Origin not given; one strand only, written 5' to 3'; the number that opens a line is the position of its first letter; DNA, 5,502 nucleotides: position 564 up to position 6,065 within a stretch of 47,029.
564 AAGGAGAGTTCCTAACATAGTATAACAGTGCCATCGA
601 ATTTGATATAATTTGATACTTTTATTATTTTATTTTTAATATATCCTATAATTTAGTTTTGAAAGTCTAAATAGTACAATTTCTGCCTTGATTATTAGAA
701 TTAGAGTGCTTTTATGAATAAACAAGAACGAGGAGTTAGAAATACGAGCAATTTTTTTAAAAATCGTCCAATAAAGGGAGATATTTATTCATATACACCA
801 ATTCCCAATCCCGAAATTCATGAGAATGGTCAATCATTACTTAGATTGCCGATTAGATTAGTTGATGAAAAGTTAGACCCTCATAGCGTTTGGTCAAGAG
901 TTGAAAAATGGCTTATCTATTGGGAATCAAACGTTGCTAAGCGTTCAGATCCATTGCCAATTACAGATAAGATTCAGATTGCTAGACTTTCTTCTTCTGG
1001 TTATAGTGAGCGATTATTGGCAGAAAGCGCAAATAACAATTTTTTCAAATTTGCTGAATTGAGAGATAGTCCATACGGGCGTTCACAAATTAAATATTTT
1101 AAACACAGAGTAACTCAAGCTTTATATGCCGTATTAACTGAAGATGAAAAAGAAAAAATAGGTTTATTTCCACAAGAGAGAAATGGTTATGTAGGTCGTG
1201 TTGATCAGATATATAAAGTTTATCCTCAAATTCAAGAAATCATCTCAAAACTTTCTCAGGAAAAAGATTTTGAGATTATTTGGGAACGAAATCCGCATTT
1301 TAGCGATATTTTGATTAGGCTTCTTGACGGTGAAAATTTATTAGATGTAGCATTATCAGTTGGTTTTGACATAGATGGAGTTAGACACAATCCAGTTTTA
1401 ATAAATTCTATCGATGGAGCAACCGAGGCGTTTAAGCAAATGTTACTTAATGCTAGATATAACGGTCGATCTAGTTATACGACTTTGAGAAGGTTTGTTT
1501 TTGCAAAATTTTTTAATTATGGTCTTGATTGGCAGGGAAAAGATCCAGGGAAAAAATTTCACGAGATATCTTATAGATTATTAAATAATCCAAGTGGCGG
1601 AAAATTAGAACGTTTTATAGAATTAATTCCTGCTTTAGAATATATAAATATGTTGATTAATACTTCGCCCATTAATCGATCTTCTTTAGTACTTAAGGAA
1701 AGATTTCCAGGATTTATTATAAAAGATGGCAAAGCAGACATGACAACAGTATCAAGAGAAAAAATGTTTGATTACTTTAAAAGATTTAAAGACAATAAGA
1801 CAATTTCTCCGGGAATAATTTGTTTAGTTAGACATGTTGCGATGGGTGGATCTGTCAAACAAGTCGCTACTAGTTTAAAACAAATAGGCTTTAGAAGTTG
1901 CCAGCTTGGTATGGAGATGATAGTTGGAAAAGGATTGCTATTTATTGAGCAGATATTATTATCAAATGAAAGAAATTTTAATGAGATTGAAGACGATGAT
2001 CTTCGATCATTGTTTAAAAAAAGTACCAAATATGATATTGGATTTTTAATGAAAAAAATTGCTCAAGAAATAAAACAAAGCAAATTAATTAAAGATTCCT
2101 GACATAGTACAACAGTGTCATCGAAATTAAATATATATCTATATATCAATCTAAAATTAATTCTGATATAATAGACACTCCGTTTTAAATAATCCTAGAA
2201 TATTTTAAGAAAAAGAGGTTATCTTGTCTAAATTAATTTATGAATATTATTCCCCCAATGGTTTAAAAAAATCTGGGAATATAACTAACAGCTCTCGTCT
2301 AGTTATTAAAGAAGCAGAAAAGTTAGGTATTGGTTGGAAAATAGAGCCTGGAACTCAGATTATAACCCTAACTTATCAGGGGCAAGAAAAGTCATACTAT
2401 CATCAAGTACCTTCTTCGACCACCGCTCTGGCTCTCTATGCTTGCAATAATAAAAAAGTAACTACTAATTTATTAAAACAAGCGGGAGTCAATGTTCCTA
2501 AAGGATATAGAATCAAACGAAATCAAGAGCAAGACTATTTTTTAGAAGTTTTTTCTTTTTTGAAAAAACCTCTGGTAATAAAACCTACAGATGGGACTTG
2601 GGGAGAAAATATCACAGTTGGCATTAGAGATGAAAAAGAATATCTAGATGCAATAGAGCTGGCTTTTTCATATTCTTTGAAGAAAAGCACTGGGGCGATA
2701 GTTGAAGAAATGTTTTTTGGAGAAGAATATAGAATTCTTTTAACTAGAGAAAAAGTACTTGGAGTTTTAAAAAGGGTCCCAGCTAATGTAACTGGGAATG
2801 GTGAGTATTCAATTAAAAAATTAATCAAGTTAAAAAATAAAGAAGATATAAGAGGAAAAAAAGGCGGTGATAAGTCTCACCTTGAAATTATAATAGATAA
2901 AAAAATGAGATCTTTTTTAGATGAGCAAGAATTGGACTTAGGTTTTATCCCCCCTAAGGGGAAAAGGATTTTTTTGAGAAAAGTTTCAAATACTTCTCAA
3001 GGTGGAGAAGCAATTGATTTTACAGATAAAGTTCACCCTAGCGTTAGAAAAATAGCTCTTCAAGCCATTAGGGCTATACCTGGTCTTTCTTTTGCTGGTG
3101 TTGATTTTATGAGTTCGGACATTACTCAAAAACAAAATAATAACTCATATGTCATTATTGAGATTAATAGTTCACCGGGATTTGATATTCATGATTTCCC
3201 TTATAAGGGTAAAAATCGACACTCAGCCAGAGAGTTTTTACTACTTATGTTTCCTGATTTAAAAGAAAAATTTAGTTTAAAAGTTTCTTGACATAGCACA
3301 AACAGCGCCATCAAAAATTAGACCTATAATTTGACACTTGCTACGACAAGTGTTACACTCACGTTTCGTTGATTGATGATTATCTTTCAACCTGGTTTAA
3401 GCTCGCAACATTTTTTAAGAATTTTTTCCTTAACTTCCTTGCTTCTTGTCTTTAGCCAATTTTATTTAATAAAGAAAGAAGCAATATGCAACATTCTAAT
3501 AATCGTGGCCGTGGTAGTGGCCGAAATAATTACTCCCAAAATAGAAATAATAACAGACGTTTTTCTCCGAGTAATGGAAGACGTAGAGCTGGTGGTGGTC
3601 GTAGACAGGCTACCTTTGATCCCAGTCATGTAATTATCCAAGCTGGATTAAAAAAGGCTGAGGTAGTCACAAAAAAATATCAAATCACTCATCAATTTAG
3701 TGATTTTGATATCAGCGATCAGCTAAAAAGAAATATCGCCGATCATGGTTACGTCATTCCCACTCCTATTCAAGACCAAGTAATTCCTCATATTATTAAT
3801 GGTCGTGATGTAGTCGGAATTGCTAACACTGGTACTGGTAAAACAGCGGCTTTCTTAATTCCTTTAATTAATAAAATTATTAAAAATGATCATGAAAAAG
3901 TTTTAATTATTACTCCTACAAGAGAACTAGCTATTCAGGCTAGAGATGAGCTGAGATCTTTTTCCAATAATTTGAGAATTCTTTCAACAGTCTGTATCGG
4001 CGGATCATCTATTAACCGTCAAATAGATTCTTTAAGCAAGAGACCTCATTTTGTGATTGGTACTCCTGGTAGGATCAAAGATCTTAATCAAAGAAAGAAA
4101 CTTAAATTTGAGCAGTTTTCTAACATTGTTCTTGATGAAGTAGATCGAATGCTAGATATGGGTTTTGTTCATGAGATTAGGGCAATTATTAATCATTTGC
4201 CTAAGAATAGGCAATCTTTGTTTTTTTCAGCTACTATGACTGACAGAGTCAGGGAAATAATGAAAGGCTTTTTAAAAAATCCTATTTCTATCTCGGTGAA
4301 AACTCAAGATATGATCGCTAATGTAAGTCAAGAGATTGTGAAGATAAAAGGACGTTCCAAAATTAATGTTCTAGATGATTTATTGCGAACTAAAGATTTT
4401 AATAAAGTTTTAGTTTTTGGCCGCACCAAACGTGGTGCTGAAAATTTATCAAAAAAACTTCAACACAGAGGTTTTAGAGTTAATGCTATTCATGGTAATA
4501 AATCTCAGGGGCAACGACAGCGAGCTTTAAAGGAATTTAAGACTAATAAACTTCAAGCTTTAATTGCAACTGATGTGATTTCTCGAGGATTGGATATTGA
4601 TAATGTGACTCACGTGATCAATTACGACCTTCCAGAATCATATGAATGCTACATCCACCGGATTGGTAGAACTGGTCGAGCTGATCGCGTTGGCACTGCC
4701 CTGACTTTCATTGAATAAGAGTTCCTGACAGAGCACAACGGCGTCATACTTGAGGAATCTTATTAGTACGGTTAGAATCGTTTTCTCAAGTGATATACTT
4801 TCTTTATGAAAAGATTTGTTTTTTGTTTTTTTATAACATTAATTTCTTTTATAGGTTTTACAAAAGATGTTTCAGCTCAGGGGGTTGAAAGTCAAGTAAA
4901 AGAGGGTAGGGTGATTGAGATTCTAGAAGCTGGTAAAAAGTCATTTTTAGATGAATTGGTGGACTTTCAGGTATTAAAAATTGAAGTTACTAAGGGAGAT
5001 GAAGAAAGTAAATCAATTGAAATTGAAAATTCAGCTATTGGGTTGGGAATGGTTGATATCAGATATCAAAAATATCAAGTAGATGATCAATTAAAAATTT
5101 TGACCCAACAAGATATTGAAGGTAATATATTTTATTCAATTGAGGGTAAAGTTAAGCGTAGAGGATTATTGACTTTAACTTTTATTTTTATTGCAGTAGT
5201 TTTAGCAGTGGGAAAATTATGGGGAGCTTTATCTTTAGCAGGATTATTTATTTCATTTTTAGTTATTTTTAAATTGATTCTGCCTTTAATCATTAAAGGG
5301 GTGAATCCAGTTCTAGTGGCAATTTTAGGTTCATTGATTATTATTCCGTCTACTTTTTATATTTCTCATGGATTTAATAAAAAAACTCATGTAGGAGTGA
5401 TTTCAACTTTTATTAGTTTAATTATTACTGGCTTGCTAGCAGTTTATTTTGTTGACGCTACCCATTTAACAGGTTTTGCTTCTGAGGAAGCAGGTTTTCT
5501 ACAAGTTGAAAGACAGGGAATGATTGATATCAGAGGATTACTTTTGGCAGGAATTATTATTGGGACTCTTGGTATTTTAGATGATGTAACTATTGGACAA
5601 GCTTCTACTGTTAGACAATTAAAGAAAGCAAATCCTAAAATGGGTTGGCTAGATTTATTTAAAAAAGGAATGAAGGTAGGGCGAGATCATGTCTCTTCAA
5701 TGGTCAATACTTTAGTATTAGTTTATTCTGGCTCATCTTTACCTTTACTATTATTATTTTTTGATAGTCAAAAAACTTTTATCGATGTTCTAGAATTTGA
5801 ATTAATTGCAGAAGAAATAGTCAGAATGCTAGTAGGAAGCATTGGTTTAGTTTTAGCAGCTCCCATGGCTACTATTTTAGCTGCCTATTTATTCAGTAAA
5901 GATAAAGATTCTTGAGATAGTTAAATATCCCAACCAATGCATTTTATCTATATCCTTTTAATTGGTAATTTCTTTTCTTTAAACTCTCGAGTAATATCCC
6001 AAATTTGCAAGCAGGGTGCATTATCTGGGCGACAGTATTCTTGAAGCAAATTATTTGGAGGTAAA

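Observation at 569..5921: Conserved ~33-nt direct repeat marks the 3' end of five consecutive single-gene units downstream of tRNA-Gln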

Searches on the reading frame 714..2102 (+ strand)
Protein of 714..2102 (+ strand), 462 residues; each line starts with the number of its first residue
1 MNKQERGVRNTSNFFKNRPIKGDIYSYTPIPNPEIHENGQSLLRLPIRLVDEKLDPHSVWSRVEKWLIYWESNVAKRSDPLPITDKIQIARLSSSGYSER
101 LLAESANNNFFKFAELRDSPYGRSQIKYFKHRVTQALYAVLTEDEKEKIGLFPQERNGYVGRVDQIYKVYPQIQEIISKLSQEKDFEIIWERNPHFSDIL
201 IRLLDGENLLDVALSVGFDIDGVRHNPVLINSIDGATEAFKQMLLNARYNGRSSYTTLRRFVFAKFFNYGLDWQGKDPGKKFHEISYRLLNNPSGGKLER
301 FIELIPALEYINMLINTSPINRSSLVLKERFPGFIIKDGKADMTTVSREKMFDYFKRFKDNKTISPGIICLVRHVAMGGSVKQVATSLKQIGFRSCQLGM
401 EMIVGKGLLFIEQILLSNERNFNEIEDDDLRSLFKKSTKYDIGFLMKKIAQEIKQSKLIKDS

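Call 8: search_protein_families(library=pfam, proteins=[window:714-2102:+])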
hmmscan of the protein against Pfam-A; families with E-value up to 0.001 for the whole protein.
window:714-2102:+ (462 aa): 0 families

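Call 20: find_encoding_contigs(protein=window:714-2102:+, flank=10000, max_places=10)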
Protein window:714-2102:+ (462 aa): 3 contigs read that carry it; 3 places shown.
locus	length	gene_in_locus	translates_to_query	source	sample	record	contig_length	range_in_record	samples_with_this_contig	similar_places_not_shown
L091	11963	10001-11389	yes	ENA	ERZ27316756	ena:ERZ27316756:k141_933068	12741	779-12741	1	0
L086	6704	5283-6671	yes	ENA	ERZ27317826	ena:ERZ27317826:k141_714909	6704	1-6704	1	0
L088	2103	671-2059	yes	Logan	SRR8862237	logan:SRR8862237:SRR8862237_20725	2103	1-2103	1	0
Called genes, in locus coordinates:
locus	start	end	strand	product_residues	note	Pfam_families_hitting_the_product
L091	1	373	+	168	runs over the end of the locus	PF00380:Ribosomal_S9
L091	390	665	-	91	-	PF00216:Bac_DNA_binding, PF18291:HU-HIG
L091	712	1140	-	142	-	PF04892:VanZ-LLP1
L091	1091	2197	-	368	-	PF00932:LTD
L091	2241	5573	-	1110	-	-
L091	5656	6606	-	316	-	-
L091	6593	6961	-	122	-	-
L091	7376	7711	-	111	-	-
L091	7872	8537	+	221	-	PF00072:Response_reg, PF00486:Trans_reg_C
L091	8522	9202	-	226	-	PF02518:HATPase_c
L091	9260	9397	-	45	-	-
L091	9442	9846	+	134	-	-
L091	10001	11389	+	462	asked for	-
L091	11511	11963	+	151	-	?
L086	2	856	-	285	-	?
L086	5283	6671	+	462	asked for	-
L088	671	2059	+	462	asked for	-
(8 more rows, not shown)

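Call 62: search_protein_families(library=pfam, proteins=[window:714-2102:+], max_evalue=1)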
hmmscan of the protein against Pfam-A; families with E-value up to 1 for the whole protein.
window:714-2102:+ (462 aa): 0 families

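Call 73: search_protein_families(library=phrogs, proteins=[window:714-2102:+], max_evalue=0.01)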
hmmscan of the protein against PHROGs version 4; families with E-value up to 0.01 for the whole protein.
window:714-2102:+ (462 aa): 0 families

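Call 74: search_protein_families(library=ncbifam, proteins=[window:714-2102:+], max_evalue=0.01)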
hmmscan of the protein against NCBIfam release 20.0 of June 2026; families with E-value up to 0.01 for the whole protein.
window:714-2102:+ (462 aa): 0 families

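Call 78: search_solved_structures(query=window:714-2102:+, max_evalue=1)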
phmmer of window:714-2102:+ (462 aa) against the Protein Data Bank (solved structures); distinct sequences matched with E-value up to 1: 1.
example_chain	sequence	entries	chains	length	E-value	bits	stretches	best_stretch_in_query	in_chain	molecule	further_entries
2vzw_A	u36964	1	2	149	0.21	13.6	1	113-163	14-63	PROBABLE HISTIDINE KINASE RESPONSE REGULATOR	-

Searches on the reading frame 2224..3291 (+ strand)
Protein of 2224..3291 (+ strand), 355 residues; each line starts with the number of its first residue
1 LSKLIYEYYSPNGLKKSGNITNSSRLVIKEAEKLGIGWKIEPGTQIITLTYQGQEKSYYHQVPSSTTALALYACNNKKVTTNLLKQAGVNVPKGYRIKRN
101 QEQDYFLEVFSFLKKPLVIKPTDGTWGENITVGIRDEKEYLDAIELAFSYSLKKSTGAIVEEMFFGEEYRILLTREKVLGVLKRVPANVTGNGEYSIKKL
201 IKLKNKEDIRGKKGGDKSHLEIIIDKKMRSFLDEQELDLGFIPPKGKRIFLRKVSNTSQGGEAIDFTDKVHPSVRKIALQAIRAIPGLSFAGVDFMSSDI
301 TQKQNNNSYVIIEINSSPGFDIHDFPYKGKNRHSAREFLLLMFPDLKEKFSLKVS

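Call 8: search_protein_families(library=pfam, proteins=[window:2224-3291:+])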
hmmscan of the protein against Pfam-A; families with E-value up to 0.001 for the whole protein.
window:2224-3291:+ (355 aa): 4 families
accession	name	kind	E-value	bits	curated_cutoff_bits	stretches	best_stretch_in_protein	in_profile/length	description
PF02655.19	ATP-grasp_3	-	1.9e-10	41.5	23.2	1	74-169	1-74/160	ATP-grasp domain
PF08443.16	RimK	-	7.9e-09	35.8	21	0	256-321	115-170/188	RimK-like ATP-grasp domain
PF14397.11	ATPgrasp_ST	-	9e-09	35.4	31.4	1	74-143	19-90/278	Sugar-transfer associated ATP-grasp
PF07478.18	Dala_Dala_lig_C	-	6.8e-07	29.4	24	0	264-321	128-179/204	D-ala D-ala ligase C-terminus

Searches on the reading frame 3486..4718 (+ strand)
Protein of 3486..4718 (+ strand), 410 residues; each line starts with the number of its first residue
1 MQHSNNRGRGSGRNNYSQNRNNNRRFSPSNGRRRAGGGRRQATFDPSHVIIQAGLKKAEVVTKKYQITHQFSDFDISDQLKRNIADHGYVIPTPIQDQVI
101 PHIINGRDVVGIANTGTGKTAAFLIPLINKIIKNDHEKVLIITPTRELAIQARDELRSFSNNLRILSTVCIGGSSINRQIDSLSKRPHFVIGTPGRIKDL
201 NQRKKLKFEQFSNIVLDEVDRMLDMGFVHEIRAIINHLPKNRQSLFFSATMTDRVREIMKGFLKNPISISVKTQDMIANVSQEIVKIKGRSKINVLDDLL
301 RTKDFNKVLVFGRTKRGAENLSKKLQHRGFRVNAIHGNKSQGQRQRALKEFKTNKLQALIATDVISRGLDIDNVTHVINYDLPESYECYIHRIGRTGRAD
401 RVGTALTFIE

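Call 8: search_protein_families(library=pfam, proteins=[window:3486-4718:+])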
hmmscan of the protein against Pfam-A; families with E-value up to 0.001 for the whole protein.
window:3486-4718:+ (410 aa): 4 families
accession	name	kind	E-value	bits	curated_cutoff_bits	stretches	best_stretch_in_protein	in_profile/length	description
PF00270.35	DEAD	-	2.2e-50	171.1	26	1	93-257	1-166/167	DEAD/DEAH box helicase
PF00271.37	Helicase_C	-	3.3e-33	114.7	23.5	1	292-399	2-109/110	Helicase conserved C-terminal domain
PF04851.21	ResIII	-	1.8e-12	47.9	22.5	1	107-251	24-162/164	Type III restriction enzyme, res subunit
PF13245.12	AAA_19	-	5.7e-05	23.7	25.1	0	103-226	8-105/134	AAA domain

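Call 10: find_encoding_contigs(protein=window:3486-4718:+, flank=10000, max_places=10)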
Protein window:3486-4718:+ (410 aa): 3 contigs read that carry it; 3 places shown.
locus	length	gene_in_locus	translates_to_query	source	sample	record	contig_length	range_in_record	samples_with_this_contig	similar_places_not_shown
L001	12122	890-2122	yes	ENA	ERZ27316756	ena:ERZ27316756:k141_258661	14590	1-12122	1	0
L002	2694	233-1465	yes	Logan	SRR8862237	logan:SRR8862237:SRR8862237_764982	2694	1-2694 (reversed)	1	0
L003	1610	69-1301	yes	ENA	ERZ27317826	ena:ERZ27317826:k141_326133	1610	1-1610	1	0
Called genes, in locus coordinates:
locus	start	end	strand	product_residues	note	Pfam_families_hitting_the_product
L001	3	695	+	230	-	?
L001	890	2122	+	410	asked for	PF04851:ResIII, PF00270:DEAD, PF00271:Helicase_C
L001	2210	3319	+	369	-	PF07907:YibE_F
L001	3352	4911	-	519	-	PF02366:PMT (weak), PF13231:PMT_2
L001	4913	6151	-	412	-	PF26314:MptA_B_family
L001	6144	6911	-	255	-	PF00535:Glycos_transf_2, PF13641:Glyco_tranf_2_3 (faint)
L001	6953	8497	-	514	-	PF13231:PMT_2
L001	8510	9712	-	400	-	PF00535:Glycos_transf_2, PF04138:GtrA_DPMS_TM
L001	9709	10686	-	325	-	PF01370:Epimerase, PF04321:RmlD_sub_bind, PF16363:GDP_Man_Dehyd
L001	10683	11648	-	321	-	PF01073:3Beta_HSD, PF01370:Epimerase, PF02719:Polysacc_synt_2 (weak), PF04321:RmlD_sub_bind, PF07993:NAD_binding_4 (faint), PF16363:GDP_Man_Dehyd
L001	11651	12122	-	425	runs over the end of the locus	PF03446:NAD_binding_2, PF03721:UDPG_MGDP_dh_N, PF00984:UDPG_MGDP_dh, PF03720:UDPG_MGDP_dh_C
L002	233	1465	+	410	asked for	PF04851:ResIII, PF00270:DEAD, PF00271:Helicase_C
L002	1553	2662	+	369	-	PF07907:YibE_F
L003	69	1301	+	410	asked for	PF04851:ResIII, PF00270:DEAD, PF00271:Helicase_C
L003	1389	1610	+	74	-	?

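Call 12: find_related_loci(query=window:3486-4718:+, collection=genome_contigs, flank=10000)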
Query window:3486-4718:+ (410 aa) in genome_contigs; peptide patterns used: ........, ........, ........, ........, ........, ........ (x = any residue, [..] = any of these).
600 stretches matched a pattern (row limit reached: there are more); 579 encode a relative of the query (tblastn E <= 1e-3); the best 80 are kept; 80 distinct loci.
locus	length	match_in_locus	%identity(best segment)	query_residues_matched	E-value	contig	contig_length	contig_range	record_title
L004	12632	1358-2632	69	3-409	0e+0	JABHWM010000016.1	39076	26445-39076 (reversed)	MAG: Candidatus Paceibacterota bacterium isolate SI047_bin131 k141_592741, whole genome shotgun sequence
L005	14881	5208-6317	75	41-409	0e+0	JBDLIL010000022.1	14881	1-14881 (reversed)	MAG: Patescibacteria group bacterium isolate MAG029 MAG029_22, whole genome shotgun sequence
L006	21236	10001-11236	68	1-410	0e+0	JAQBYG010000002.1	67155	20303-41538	MAG: bacterium isolate casp150-mb.307 NODE_1008_length_67155_cov_0.088255, whole genome shotgun sequence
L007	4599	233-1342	62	42-410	2e-164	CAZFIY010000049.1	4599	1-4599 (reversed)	MAG TPA_asm: uncultured Pseudomonadales bacterium isolate SRP192927_co2_730 genome assembly, contig: NODE_45415_length_4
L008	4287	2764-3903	57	30-410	1e-146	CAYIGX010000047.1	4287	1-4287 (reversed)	MAG TPA_asm: uncultured Candidatus Saccharibacteria bacterium isolate ERP119705_co21_195 genome assembly, contig: NODE_2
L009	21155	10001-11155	51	8-410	4e-131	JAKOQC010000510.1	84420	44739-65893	MAG: bacterium isolate all_maxbin.105 k201_1758333, whole genome shotgun sequence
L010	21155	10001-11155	50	8-410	1e-129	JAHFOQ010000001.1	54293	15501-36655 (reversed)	MAG: bacterium isolate nzgw507 NODE_242_length_54294_cov_4.980858, whole genome shotgun sequence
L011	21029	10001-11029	55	69-410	2e-127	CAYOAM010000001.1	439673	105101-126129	MAG TPA_asm: uncultured Candidatus Saccharibacteria bacterium isolate SRP150892_co1_176 genome assembly, contig: NODE_5_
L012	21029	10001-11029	55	69-410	3e-127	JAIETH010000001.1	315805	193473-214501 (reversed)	MAG: Patescibacteria group bacterium isolate time.spades.CONCOCT.1kb_028 c_000000000002, whole genome shotgun sequence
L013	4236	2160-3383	47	2-410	6e-116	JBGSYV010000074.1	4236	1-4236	MAG: Candidatus Saccharimonadales bacterium isolate JTS-RE99 k141_4495798, whole genome shotgun sequence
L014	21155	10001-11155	46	7-409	3e-114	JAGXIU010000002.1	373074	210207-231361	MAG: Candidatus Saccharibacteria bacterium isolate LH_M93 k141_364489, whole genome shotgun sequence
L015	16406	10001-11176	47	16-410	2e-111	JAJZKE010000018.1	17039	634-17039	MAG: bacterium isolate LSA5.bin99 NODE_4920_length_17039_cov_1.663671, whole genome shotgun sequence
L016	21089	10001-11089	48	45-410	5e-111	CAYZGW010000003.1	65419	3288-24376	MAG TPA_asm: uncultured Candidatus Saccharibacteria bacterium isolate SRP200132_co1_640 genome assembly, contig: NODE_61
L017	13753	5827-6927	46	41-409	2e-110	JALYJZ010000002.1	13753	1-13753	MAG: bacterium isolate CAM bin17 SD1483_NODE_86_length_13753_cov_0.915236, whole genome shotgun sequence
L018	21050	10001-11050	49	67-409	4e-110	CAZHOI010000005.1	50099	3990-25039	MAG TPA_asm: uncultured Candidatus Saccharibacteria bacterium isolate SRP063590_co1_18 genome assembly, contig: NODE_612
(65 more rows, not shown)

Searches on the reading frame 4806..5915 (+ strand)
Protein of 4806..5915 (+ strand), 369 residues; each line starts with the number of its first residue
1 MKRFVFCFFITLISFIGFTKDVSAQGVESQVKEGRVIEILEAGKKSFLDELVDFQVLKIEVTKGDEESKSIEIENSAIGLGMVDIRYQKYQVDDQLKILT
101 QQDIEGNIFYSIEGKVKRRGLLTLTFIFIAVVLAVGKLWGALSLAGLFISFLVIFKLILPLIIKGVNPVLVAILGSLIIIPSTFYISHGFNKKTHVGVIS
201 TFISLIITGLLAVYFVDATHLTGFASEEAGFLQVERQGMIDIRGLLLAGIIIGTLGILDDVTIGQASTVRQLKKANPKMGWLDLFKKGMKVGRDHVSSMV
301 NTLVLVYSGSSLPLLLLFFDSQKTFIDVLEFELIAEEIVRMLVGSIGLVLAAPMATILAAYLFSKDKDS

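Call 8: search_protein_families(library=pfam, proteins=[window:4806-5915:+])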
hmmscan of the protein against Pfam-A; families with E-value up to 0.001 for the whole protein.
window:4806-5915:+ (369 aa): 1 family
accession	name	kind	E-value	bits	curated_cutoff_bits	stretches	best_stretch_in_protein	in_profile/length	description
PF07907.16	YibE_F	-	9.4e-74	248.4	27.2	1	122-360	2-240/241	YibE/F-like protein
